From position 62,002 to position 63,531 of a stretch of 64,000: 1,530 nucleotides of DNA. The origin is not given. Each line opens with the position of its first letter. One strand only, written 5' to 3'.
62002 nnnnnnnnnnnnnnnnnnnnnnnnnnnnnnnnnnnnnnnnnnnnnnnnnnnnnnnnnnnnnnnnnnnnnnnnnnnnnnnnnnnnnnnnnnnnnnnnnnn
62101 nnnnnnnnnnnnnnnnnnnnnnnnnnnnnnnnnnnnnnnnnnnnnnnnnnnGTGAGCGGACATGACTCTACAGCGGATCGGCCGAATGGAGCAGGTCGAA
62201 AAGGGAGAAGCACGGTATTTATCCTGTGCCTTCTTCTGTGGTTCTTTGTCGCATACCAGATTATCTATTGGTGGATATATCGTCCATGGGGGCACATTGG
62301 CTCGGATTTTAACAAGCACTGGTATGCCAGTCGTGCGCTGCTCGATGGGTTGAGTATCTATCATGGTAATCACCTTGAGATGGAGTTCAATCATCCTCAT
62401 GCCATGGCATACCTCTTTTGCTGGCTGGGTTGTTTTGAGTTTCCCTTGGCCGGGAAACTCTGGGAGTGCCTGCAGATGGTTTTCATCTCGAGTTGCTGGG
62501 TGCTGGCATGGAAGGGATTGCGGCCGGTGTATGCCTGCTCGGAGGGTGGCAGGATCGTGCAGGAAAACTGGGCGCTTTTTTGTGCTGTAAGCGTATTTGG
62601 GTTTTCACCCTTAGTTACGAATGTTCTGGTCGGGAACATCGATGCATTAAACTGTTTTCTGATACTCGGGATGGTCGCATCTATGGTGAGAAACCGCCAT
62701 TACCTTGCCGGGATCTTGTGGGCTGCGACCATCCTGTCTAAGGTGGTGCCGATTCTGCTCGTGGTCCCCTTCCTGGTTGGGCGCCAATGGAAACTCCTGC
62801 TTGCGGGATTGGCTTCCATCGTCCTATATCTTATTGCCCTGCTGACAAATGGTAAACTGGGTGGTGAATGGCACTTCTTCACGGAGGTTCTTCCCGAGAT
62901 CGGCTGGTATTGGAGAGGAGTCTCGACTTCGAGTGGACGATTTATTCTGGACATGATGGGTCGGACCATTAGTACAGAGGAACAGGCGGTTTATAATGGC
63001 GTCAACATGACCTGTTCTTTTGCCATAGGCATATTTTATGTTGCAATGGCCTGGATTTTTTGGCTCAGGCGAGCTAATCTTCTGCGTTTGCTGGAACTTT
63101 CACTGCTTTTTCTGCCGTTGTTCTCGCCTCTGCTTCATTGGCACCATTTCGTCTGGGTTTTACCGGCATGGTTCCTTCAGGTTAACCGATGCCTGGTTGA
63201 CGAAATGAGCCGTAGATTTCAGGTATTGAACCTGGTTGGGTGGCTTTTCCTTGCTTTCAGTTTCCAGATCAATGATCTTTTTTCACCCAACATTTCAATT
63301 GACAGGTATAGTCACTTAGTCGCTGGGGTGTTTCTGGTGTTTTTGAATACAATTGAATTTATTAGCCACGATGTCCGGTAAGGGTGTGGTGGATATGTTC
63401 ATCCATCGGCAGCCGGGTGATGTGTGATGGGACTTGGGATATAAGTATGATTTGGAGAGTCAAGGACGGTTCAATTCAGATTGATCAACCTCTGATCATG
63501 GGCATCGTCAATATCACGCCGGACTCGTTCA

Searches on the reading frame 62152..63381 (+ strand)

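Call 61: search_protein_families(library=pfam, proteins=[window:62152-63381:+], max_evalue=0.001)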
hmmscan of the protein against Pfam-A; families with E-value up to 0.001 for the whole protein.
window:62152-63381:+ (409 aa): 1 family
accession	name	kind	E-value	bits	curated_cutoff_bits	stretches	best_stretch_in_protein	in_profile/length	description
PF09594.16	GT87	-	1.4e-18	68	25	1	81-326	3-237/237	Glycosyltransferase family 87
